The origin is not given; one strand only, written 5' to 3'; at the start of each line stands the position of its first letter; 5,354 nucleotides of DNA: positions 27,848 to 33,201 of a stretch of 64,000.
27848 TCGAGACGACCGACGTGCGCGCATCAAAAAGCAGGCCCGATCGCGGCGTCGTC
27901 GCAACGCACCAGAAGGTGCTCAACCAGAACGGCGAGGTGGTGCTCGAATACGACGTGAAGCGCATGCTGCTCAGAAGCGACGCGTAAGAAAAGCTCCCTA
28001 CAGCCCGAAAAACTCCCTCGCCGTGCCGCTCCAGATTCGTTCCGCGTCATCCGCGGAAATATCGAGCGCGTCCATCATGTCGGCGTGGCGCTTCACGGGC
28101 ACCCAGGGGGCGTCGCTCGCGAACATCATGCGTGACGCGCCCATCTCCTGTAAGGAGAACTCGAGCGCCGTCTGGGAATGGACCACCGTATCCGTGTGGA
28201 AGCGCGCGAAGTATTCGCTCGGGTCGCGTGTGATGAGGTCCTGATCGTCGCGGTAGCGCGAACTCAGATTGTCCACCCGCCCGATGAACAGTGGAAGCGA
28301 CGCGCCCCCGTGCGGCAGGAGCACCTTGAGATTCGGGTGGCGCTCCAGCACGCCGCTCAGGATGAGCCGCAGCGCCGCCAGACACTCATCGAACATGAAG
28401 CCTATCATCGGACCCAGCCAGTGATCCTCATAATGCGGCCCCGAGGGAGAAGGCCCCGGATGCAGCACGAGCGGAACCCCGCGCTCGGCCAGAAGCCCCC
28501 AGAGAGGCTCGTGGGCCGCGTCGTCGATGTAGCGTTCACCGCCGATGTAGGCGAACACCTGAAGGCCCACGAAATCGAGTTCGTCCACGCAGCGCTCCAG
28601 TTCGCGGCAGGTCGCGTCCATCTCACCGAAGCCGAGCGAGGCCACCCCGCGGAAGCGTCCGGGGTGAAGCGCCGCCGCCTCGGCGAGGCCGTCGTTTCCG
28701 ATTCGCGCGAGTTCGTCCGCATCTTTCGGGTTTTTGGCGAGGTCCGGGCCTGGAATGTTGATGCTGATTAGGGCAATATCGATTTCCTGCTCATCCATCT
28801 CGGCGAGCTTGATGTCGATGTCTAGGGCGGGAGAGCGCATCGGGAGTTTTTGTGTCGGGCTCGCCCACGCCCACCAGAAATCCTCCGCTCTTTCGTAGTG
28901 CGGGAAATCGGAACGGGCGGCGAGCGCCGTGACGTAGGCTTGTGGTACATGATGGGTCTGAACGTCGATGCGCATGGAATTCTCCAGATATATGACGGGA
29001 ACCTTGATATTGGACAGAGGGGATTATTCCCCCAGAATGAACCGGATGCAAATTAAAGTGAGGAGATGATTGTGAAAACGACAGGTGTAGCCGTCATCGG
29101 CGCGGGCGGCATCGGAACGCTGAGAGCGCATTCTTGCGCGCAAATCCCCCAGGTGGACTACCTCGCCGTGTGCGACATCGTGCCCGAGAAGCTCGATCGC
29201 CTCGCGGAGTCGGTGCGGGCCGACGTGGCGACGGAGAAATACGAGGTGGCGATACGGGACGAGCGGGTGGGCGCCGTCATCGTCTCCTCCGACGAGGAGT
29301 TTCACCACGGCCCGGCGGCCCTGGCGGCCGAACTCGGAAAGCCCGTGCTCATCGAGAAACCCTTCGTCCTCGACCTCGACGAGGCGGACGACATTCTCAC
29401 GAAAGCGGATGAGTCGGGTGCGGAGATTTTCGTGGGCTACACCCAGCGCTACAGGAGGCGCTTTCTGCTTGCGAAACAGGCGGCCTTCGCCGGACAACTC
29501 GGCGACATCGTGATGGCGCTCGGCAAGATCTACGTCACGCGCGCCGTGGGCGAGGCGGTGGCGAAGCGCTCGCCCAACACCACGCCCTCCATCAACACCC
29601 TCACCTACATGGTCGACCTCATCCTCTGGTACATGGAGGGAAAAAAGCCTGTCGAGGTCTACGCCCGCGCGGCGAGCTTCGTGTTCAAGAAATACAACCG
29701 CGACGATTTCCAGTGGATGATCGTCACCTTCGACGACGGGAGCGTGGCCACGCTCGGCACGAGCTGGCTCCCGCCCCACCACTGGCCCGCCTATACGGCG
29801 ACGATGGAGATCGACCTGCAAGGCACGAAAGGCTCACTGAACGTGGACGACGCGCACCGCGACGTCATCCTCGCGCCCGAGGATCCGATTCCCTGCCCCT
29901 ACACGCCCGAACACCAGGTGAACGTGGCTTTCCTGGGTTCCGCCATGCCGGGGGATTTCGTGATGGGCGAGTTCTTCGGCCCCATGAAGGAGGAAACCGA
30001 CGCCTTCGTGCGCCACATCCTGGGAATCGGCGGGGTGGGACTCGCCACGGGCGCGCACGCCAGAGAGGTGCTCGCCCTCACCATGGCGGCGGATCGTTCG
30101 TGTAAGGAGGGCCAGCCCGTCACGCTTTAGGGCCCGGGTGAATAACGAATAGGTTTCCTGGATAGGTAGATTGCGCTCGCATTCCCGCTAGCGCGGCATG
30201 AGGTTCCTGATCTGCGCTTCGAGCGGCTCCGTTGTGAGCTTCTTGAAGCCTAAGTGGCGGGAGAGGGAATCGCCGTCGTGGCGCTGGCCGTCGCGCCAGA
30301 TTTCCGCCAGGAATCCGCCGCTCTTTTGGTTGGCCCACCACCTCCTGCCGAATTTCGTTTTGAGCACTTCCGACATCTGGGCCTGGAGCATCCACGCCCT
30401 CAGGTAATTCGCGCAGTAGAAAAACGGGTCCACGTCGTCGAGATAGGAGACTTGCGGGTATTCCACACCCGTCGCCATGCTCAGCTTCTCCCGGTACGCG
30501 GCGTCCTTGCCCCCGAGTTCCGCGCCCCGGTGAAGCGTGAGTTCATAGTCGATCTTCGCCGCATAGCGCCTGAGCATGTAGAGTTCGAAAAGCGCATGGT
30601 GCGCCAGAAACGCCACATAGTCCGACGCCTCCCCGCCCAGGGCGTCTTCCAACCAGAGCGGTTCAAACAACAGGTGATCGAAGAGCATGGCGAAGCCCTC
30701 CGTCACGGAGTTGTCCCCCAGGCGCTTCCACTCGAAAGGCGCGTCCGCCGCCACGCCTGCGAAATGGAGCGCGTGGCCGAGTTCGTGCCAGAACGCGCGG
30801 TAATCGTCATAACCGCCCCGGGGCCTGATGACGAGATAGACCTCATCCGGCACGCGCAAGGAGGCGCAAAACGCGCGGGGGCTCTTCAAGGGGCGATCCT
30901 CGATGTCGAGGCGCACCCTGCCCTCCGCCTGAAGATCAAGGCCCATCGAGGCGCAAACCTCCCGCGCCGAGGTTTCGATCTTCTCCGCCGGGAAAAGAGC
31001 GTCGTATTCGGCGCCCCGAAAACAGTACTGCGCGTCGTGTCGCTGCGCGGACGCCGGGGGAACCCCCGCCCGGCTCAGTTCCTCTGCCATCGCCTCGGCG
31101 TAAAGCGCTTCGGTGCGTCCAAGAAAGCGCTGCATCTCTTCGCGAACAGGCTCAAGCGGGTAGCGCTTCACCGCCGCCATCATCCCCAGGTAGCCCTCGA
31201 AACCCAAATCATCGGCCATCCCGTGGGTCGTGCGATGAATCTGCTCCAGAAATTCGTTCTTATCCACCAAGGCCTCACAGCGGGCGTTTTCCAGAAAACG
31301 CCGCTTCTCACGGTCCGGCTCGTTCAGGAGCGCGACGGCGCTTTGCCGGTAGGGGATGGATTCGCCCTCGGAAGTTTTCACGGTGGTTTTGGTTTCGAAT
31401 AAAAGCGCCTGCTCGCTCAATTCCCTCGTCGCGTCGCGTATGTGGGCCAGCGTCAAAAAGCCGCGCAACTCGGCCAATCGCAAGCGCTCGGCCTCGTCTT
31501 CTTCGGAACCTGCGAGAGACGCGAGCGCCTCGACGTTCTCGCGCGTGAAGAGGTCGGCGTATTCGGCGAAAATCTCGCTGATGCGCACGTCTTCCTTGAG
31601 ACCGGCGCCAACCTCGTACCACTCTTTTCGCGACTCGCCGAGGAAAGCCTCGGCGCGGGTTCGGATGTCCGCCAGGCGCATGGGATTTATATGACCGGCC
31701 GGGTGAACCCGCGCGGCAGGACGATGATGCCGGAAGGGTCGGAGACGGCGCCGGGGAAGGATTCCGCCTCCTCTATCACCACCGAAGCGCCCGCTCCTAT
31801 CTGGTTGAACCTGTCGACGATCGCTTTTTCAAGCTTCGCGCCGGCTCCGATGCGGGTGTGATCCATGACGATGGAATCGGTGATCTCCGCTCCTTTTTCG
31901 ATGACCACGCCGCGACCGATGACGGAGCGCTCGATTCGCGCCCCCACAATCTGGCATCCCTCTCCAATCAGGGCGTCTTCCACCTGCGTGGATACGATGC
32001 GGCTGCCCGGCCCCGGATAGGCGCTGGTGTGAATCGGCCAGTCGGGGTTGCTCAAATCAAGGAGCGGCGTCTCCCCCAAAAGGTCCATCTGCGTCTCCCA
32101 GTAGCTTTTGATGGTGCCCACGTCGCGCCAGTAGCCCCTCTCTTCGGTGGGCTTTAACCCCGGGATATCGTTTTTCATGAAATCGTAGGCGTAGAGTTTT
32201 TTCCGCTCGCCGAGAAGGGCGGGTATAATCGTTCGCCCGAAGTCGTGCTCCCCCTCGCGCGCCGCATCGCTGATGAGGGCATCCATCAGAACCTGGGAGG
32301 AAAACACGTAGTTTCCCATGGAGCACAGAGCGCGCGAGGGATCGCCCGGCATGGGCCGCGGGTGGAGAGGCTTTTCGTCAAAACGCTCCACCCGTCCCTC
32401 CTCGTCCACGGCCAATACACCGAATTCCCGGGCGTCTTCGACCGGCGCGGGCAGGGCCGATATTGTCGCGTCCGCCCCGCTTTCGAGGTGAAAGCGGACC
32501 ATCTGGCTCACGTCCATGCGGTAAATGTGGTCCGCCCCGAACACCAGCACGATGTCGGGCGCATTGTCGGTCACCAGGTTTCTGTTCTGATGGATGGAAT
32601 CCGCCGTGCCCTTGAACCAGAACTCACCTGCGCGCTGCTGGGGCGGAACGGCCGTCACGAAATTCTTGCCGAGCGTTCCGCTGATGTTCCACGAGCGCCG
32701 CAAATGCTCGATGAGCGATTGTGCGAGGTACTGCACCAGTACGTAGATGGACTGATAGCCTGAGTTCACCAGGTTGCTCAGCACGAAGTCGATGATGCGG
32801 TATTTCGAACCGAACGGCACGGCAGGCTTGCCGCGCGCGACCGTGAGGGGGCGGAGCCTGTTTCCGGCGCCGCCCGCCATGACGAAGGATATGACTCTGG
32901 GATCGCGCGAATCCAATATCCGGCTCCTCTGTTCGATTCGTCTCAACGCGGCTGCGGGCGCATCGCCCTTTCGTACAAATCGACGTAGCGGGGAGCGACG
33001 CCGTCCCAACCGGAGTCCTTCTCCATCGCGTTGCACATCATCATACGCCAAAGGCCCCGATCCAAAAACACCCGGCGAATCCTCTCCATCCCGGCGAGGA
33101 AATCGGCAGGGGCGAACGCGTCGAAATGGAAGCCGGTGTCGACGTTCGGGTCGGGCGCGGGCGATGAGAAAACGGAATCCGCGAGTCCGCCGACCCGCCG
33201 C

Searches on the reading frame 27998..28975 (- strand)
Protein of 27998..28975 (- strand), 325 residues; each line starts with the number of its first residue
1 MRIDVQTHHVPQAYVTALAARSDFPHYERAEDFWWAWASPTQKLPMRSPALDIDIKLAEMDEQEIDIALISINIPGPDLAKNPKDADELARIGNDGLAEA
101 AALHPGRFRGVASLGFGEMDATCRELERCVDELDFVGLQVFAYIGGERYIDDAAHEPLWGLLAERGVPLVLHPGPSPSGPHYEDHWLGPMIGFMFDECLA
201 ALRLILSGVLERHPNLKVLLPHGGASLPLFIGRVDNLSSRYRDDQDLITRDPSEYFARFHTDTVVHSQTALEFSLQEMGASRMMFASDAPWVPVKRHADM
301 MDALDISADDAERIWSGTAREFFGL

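Call 9: search_protein_families(library=pfam, proteins=[window:27998-28975:-], max_evalue=0.01)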
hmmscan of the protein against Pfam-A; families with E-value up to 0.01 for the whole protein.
window:27998-28975:- (325 aa): 1 family
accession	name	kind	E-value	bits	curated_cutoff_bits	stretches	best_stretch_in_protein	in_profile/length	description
PF04909.20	Amidohydro_2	-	7.7e-35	121.5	26.4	1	3-325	1-289/289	Amidohydrolase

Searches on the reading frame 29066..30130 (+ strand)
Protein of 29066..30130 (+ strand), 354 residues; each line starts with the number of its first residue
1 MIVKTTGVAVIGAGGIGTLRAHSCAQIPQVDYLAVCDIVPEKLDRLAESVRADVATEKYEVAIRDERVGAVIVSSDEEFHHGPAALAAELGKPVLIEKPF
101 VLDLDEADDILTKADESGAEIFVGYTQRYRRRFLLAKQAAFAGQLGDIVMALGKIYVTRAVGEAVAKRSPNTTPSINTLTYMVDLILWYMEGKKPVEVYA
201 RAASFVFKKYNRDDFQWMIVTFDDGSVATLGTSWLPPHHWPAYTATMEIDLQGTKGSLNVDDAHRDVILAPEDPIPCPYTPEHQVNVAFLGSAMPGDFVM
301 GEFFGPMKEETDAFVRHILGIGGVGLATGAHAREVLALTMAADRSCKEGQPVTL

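Call 9: search_protein_families(library=pfam, proteins=[window:29066-30130:+], max_evalue=0.01)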
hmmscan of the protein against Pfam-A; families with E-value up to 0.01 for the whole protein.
window:29066-30130:+ (354 aa): 4 families
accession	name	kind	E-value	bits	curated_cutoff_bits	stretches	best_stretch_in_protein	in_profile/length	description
PF01408.29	GFO_IDH_MocA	-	1.2e-17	65.1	24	1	8-125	3-120/120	Oxidoreductase family, NAD-binding Rossmann fold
PF22725.1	GFO_IDH_MocA_C3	-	6.7e-12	45.9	27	1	134-258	2-123/124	GFO/IDH/MocA C-terminal domain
PF02894.22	GFO_IDH_MocA_C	-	1.2e-09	38.7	22.9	1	142-354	6-218/218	Oxidoreductase family, C-terminal alpha/beta domain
PF03435.24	Sacchrp_dh_NADP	-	0.00046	20.9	25.1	1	8-68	1-62/129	Saccharopine dehydrogenase NADP binding domain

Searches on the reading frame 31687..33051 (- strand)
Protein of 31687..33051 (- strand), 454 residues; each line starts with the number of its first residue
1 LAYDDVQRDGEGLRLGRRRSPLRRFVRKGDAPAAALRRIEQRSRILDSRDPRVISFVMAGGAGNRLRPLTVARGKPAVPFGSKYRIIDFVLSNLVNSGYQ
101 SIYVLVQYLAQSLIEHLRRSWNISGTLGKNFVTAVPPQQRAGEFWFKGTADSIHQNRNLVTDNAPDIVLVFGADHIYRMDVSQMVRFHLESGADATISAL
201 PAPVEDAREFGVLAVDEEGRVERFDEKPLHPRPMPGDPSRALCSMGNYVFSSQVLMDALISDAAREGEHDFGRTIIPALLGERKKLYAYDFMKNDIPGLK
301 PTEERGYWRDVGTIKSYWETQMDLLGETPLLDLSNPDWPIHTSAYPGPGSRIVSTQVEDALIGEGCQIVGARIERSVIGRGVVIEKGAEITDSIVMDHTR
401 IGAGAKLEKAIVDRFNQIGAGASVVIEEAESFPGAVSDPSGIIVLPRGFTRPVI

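Call 9: search_protein_families(library=pfam, proteins=[window:31687-33051:-], max_evalue=0.01)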
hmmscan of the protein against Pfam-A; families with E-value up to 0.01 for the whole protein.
window:31687-33051:- (454 aa): 5 families
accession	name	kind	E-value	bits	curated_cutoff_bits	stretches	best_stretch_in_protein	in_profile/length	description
PF00483.29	NTP_transferase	-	2e-61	208.2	21.2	1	57-325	4-243/245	Nucleotidyl transferase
PF24894.1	Hexapep_GlmU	-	1.6e-16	60.7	23.3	1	355-444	14-103/104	GlmU-like, C-terminal hexapeptide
PF25247.1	LbH_GLGC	-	3.1e-12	47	27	1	348-429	4-85/135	GLGC left-handed parallel beta-helix domain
PF25084.1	LbH_EIF2B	-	9.1e-10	38.9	54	1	358-424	20-87/105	EIF2B subunit epsilon LbH domain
PF00132.30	Hexapep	-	5e-05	23.3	27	1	376-407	2-34/36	Bacterial transferase hexapeptide (six repeats)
